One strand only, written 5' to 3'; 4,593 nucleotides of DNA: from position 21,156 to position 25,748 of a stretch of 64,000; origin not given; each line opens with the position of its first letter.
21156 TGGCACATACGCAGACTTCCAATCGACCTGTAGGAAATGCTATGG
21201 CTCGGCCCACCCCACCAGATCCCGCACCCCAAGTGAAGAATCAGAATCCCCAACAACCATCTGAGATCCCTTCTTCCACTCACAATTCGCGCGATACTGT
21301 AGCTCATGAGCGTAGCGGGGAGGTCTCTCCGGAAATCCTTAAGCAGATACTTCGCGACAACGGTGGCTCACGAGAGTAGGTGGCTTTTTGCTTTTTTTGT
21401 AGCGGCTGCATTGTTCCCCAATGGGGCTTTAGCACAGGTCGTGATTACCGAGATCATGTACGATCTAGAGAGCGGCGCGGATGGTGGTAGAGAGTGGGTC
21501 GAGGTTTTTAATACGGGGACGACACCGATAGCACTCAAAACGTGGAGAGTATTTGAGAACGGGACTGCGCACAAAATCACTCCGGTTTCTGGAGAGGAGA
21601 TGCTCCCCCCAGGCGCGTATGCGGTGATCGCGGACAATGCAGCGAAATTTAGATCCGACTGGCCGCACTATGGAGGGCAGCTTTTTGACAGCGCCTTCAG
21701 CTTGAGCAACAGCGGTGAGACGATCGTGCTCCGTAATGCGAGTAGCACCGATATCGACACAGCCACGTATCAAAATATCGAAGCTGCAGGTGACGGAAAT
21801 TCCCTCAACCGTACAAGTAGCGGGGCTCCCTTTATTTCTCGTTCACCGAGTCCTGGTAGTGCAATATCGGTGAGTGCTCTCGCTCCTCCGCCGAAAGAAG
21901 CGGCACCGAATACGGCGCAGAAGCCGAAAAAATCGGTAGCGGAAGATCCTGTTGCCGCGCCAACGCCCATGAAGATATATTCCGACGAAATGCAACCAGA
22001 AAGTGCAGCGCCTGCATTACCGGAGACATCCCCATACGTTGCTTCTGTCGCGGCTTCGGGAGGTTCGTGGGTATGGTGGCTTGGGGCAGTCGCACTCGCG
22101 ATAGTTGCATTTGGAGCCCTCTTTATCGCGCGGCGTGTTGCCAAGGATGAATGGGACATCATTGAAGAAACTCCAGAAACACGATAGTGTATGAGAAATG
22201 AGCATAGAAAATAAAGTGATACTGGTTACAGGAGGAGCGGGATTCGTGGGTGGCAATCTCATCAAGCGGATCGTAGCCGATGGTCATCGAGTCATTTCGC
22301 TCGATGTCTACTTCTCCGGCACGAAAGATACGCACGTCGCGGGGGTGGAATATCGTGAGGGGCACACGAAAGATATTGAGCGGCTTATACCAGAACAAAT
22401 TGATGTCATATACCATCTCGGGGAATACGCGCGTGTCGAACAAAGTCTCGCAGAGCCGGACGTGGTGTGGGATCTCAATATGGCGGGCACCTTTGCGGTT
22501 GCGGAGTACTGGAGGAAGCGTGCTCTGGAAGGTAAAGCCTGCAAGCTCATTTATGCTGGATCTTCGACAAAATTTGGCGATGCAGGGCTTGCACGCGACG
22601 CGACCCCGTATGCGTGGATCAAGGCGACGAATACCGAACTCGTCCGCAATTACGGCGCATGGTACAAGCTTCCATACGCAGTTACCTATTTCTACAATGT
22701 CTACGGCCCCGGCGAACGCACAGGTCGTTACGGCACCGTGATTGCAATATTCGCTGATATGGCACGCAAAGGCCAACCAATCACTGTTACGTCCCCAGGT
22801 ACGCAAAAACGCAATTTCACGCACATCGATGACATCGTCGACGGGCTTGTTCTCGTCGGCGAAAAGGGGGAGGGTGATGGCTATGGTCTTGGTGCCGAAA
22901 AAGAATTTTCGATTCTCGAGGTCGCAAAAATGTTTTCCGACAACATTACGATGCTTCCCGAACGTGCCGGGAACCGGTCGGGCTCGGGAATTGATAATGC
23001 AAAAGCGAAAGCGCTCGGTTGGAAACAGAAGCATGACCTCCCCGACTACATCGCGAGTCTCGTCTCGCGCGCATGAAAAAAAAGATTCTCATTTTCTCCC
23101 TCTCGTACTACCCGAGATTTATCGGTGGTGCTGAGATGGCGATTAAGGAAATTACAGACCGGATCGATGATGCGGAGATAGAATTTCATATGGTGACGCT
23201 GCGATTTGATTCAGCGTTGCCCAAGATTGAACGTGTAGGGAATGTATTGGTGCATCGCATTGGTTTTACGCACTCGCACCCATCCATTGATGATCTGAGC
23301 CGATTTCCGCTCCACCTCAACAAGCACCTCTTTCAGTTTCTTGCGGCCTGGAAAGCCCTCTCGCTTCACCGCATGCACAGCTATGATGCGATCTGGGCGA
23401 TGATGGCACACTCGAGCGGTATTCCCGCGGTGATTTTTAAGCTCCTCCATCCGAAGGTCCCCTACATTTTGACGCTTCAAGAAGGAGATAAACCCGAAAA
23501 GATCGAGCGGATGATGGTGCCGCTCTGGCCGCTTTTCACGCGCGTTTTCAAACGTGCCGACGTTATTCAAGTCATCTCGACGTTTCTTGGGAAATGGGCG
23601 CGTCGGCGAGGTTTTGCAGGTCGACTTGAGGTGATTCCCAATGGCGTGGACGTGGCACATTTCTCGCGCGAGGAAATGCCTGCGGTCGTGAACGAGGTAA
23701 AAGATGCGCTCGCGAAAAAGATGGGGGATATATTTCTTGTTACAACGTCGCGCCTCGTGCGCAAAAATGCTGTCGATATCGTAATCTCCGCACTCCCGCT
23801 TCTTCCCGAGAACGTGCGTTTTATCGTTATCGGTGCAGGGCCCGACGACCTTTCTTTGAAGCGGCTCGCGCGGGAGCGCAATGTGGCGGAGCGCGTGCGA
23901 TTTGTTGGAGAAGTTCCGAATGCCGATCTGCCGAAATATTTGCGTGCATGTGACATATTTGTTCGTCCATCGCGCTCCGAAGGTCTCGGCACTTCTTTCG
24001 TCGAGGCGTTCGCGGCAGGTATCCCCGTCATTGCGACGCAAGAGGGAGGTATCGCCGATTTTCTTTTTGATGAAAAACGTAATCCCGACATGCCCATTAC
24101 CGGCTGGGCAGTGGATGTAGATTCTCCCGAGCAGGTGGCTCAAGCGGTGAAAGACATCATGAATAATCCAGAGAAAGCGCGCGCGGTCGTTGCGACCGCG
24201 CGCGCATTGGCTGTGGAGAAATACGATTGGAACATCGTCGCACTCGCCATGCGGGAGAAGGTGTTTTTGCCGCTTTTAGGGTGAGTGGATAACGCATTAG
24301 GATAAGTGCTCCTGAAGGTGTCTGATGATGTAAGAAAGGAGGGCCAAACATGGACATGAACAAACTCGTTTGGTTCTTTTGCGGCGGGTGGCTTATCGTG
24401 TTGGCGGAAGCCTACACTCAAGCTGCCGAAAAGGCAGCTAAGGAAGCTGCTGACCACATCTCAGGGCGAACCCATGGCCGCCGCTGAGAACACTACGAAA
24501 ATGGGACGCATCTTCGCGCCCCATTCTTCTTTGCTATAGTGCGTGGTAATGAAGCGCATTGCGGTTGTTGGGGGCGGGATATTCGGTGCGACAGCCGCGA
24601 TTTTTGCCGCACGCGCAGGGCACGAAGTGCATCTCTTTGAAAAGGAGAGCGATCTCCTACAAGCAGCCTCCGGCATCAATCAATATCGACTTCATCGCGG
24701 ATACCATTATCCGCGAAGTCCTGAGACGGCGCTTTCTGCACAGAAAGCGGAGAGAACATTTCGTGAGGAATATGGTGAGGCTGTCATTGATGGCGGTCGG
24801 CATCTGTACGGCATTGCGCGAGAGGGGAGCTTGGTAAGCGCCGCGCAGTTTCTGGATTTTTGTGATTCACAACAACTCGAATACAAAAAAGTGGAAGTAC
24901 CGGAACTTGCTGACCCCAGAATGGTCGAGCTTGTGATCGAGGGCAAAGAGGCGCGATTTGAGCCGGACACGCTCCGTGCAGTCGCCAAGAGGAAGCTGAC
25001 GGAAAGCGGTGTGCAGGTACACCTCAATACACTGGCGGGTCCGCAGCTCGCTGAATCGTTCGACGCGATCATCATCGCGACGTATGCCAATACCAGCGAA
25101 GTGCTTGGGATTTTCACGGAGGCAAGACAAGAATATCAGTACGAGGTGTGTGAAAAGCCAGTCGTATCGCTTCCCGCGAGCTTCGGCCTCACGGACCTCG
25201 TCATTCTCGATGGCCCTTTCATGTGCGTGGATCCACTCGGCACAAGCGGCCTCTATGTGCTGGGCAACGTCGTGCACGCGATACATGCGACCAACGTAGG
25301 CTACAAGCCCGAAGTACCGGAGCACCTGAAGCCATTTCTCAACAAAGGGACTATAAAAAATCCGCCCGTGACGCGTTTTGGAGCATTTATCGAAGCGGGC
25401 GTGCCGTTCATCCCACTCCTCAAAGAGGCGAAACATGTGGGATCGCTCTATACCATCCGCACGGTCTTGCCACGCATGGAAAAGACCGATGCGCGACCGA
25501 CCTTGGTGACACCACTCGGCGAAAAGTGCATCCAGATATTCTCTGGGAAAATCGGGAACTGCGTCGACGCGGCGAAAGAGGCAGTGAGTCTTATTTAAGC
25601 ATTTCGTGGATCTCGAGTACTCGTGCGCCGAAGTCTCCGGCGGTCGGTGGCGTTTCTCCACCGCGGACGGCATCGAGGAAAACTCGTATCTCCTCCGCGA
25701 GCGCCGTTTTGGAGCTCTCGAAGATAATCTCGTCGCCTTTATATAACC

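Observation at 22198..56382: ~34-kb surface-glycan biosynthesis island with four unusual domain fusions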

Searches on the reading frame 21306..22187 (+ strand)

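Call 9: search_protein_families(library=pfam, proteins=[window:21306-22187:+], max_evalue=0.001)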
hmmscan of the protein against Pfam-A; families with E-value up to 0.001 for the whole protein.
window:21306-22187:+ (293 aa): 1 family
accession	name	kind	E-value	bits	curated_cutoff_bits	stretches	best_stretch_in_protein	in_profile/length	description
PF00932.25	LTD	-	3.7e-17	63.1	34.3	1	42-156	5-108/109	Lamin Tail Domain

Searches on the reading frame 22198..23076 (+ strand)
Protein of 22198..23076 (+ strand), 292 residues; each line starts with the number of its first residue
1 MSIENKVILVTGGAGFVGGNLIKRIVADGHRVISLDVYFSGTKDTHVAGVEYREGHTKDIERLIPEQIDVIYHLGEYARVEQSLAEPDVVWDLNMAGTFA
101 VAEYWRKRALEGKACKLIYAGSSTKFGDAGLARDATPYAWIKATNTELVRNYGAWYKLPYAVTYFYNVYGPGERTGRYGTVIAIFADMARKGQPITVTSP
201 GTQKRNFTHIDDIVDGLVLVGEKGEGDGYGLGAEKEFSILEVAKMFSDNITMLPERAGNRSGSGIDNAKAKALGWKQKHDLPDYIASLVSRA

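Call 3: search_protein_families(library=pfam, proteins=[window:22198-23076:+], max_evalue=0.01)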
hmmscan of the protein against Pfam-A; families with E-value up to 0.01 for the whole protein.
window:22198-23076:+ (292 aa): 5 families
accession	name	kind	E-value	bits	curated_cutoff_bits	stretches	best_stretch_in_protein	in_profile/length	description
PF01370.27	Epimerase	-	1.4e-40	139.6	20.9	1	8-225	1-229/240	NAD dependent epimerase/dehydratase family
PF16363.11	GDP_Man_Dehyd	-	2e-30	106.8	27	1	9-250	1-266/332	GDP-mannose 4,6 dehydratase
PF02719.21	Polysacc_synt_2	-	8.1e-06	25.7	20.2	0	176-246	173-243/293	Polysaccharide biosynthesis protein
PF04321.23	RmlD_sub_bind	-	8.1e-06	25.5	27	1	8-108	3-92/287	RmlD substrate binding domain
PF01073.25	3Beta_HSD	-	9e-06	25.3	22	1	9-109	1-107/280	3-beta hydroxysteroid dehydrogenase/isomerase family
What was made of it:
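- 22198..23076 (+): SDR epimerase/dehydratase. First gene of the conserved left-hand core. PF01370, 1.4e-40 (call 3).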

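Call 25: search_protein_families(library=ncbifam, proteins=[window:22198-23076:+], max_evalue=0.00001)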
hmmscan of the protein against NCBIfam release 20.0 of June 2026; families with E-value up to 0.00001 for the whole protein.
window:22198-23076:+ (292 aa): 15 families
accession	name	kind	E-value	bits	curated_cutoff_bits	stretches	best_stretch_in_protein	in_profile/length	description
TIGR01181.1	dTDP_gluc_dehyt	equivalog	1.5e-26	93.2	365.1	1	8-286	2-305/321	dTDP-glucose 4,6-dehydratase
TIGR01179.1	galE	equivalog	9.2e-17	60.9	262.3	1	8-283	2-316/332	UDP-glucose 4-epimerase GalE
TIGR04180.1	EDH_00030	hypoth_equivalog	1.4e-15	57.2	475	1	8-250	1-256/297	NAD-dependent 4,6-dehydratase LegB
TIGR02197.1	heptose_epim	equivalog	5.7e-15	55.3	274.6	1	8-246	1-256/316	ADP-glyceromanno-heptose 6-epimerase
NF007490.0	PRK10084.1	subfamily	8.4e-15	54.6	649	1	134-250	163-277/361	dTDP-glucose 4,6-dehydratase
NF007582.0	PRK10217.1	equivalog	1.6e-14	53.8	698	1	6-249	2-269/355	dTDP-glucose 4,6-dehydratase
TIGR03466.1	HpnA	hypoth_equivalog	1.6e-10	40.4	367.65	1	8-127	3-118/327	hopanoid-associated sugar epimerase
NF007956.0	PRK10675.1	subfamily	7e-10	38.5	394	0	8-129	3-131/338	UDP-glucose 4-epimerase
NF043036.1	ErythonDh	equivalog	1.9e-09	37.2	325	1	8-128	3-131/321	D-erythronate dehydrogenase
NF008872.0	PRK11908.1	equivalog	3e-08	33.1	294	1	6-258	2-279/349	bifunctional UDP-4-keto-pentose/UDP-xylose synthase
NF011728.1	PRK15181.1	equivalog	4.4e-08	32.5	760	1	5-218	15-246/348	Vi polysaccharide biosynthesis UDP-N-acetylglucosaminuronic acid C-4 epimerase TviC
NF047922.1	GDPFucSynFcl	equivalog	2.2e-07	30.7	500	1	136-286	132-295/308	GDP-L-fucose synthase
NF008360.0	PRK11150.1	equivalog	1.8e-06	27.4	452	0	8-244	2-248/310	ADP-glyceromanno-heptose 6-epimerase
NF042422.1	oxyalk_red_OleD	equivalog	2e-06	27.4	580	1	8-122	3-110/329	2-alkyl-3-oxoalkanoate reductase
NF041015.1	UDPsulfquin_syn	equivalog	2.8e-06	26.6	575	0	178-224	235-281/384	UDP-sulfoquinovose synthase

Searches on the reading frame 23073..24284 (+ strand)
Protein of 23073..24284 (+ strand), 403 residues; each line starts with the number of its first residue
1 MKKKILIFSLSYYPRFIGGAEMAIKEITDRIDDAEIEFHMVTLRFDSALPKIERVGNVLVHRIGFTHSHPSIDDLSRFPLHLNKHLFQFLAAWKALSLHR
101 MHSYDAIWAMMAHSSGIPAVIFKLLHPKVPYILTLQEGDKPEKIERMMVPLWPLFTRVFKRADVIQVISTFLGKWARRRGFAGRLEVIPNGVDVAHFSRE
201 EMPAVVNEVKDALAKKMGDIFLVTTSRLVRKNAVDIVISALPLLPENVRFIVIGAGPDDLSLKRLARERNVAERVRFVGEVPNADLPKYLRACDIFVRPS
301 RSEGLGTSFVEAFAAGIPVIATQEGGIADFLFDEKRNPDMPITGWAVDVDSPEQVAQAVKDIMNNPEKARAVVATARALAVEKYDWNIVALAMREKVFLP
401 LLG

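Call 3: search_protein_families(library=pfam, proteins=[window:23073-24284:+], max_evalue=0.01)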
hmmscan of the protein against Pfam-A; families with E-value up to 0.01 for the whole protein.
window:23073-24284:+ (403 aa): 7 families
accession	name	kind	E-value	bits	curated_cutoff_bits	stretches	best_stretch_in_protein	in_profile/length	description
PF00534.26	Glycos_transf_1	-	7.8e-37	126.9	26.4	1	208-377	4-170/172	Glycosyl transferases group 1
PF13692.12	Glyco_trans_1_4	-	6.5e-30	104.7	27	1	222-365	4-142/142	Glycosyl transferases group 1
PF20706.3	GT4-conflict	-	2.3e-15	56.9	26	1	247-390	232-382/385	Family 4 Glycosyltransferase in conflict systems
PF13439.12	Glyco_transf_4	-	4.1e-14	53.4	28.5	1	17-195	1-169/170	Glycosyltransferase Family 4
PF13579.12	Glyco_trans_4_4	-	8.3e-13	49.4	29.7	1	18-191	1-158/158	Glycosyl transferase 4-like domain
PF13524.12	Glyco_trans_1_2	-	5.4e-11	43.1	25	1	246-387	13-136/144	Glycosyl transferase-like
PF19892.4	DUF6365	-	0.0013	18.2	32.5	1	232-329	203-290/404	Family of unknown function (DUF6365)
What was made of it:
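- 23073..24284 (+): GT4 glycosyltransferase. PF00534, 7.8e-37 (call 3).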

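Call 47: search_protein_families(library=ncbifam, proteins=[window:23073-24284:+], max_evalue=0.000001)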
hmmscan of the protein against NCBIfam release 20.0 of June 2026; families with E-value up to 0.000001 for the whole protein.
window:23073-24284:+ (403 aa): 33 families (the best 25 are shown)
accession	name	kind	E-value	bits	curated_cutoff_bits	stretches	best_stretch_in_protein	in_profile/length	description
NF047684.1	TeichurnBiosyTuaC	equivalog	1.5e-29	103.1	550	1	103-390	108-379/391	teichuronic acid biosynthesis protein TuaC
TIGR03999.1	thiol_BshA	equivalog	4.3e-25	88.4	273.7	1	17-387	11-360/375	N-acetyl-alpha-D-glucosaminyl L-malate synthase BshA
NF041876.1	EPS_EpsE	equivalog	1.9e-24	86.6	400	1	181-390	184-386/389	exopolysaccharide biosynthesis GT4 family glycosyltransferase EpsE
TIGR03088.1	stp2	hypoth_equivalog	1.2e-23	83.8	409.05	1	183-390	160-363/374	TIGR03088 family PEP-CTERM/XrtA system glycosyltransferase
TIGR04063.1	stp3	hypoth_equivalog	6e-21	74.8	442.05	1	155-390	151-385/397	TIGR04063 family PEP-CTERM/XrtA system glycosyltransferase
TIGR04047.1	MSMEG_0565_glyc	hypoth_equivalog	1.7e-20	73.4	259.85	1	156-392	133-366/373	MSMEG_0565 family glycosyltransferase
TIGR02149.1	glgA_Coryne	subfamily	1.4e-19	70.5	302.4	1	184-390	170-380/391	glycogen synthase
TIGR03449.1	mycothiol_MshA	equivalog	8.4e-19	67.7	462.5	1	183-393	188-396/406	D-inositol-3-phosphate glycosyltransferase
NF049988.1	MGlcDAGSynMgs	equivalog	3e-18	66.3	400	1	179-333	172-330/398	alpha-monoglucosyldiacylglycerol synthase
NF038295.1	EPS_HpsP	equivalog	5.5e-17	61.9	550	1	104-393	93-380/388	hormogonium polysaccharide biosynthesis glycosyltransferase HpsP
NF053787.1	GlcN_PG_synth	equivalog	2.5e-16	59.5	480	1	77-393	66-352/361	N-acetylglucosaminyl phosphatidylglycerol synthase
NF046085.1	XrtY_assoc_Gly1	equivalog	3.6e-16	59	400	1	186-385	185-369/387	XrtY-associated glycosyltransferase XYAG1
TIGR02095.1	glgA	subfamily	2.5e-14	52.8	328.45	1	206-375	275-451/477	glycogen/starch synthase, ADP-glucose type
NF038229.1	Glyco4_Geo_Pelo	equivalog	5.6e-14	51.9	400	1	102-323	54-268/338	GPMC system family 4 glycosyltransferase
NF012028.0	PRK15484.1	subfamily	6.4e-14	51.8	618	1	165-396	143-374/380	lipopolysaccharide N-acetylglucosaminyltransferase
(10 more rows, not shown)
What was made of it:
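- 23073..24284 (+): Best NCBIfam hit is TuaC at 103 bits, far below the cut-off of 550 (call 47).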

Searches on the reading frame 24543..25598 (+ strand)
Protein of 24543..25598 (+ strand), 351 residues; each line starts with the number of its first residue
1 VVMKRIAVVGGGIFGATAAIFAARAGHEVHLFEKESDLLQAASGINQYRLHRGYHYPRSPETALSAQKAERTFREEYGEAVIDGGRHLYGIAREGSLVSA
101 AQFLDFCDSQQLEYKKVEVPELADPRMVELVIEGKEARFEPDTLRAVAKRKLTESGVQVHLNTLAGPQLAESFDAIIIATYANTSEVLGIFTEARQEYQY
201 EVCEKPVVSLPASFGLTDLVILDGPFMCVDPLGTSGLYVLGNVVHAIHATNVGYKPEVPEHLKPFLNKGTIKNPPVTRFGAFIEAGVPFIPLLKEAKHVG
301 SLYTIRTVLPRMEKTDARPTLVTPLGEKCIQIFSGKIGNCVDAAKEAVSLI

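Call 3: search_protein_families(library=pfam, proteins=[window:24543-25598:+], max_evalue=0.01)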
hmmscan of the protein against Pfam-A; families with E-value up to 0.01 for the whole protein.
window:24543-25598:+ (351 aa): 10 families
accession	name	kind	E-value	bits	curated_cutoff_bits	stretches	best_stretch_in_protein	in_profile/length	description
PF01266.30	DAO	-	5.5e-14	52.9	27.9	1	5-163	1-170/353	FAD dependent oxidoreductase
PF13450.12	NAD_binding_8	-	2.2e-08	34.7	21.9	1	8-56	1-51/68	NAD(P)-binding Rossmann-like domain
PF00070.33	Pyr_redox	-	1e-07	32.8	22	1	5-40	1-36/82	Pyridine nucleotide-disulphide oxidoreductase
PF07992.20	Pyr_redox_2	-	5.7e-07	29.7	26.1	1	4-41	143-180/291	Pyridine nucleotide-disulphide oxidoreductase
PF12831.13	FAD_oxidored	-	6.3e-07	29.5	27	1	6-35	2-31/416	FAD dependent oxidoreductase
PF02737.24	3HCDH_N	-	5e-05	23.7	22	1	6-53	2-49/180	3-hydroxyacyl-CoA dehydrogenase, NAD binding domain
PF00890.30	FAD_binding_2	-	7.4e-05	22.5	20.4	1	6-45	2-44/414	FAD binding domain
PF01210.29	NAD_Gly3P_dh_N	-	0.00019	21.9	23.1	1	6-49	2-42/158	NAD-dependent glycerol-3-phosphate dehydrogenase N-terminus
PF01134.28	GIDA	-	0.00032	20.3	22.1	1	6-43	2-39/391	Glucose inhibited division protein A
PF01262.27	AlaDh_PNT_C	-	0.0025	17.7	23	1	5-44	30-69/214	Alanine dehydrogenase/PNT, C-terminal domain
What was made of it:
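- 24543..25598 (+): FAD-dependent oxidoreductase (DAO family). PF01266, 5.5e-14 (call 3).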

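Call 25: search_protein_families(library=ncbifam, proteins=[window:24543-25598:+], max_evalue=0.00001)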
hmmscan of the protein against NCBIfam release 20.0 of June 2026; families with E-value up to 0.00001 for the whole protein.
window:24543-25598:+ (351 aa): 10 families
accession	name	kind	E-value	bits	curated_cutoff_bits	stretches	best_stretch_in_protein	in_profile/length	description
TIGR03197.1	MnmC_Cterm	equivalog_domain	1e-07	31.4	174.2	1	5-49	1-45/400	FAD-dependent 5-carboxymethylaminomethyl-2-thiouridine(34) oxidoreductase MnmC1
NF053548.1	violacein_VioC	equivalog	1.2e-07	31.2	760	1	3-44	1-42/429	NADP-dependent violacein biosynthesis oxygenase VioC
NF045599.1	bili_reduct_long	exception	1.8e-07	29.8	750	1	3-38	381-416/641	bilirubin reductase, long form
NF009410.0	PRK12771.1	subfamily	2.5e-07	29.7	516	1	4-52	139-188/566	NAD(P)-binding protein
NF005560.0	PRK07233.1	equivalog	4.2e-07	29.2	252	1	5-64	2-63/435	hypothetical protein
TIGR03997.1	mycofact_OYE_2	equivalog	5.1e-07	28.5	793.15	0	3-37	379-413/645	mycofactocin system FadH/OYE family oxidoreductase 2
NF004783.0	PRK06129.1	equivalog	8.5e-07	28.7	347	1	3-51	2-50/315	3-hydroxyacyl-CoA dehydrogenase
NF005243.0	PRK06753.1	equivalog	1.8e-06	27.1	365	1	5-45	2-42/374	hypothetical protein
NF005313.0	PRK06847.1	subfamily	2.1e-06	26.9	372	1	2-47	3-48/375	hypothetical protein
NF002480.1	PRK01747.1-1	equivalog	4.3e-06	25.4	540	1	4-52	249-297/645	bifunctional tRNA (5-methylaminomethyl-2-thiouridine)(34)-methyltransferase MnmC2/FAD-dependent 5-carboxymethylaminomethyl-2-thiouridine(34)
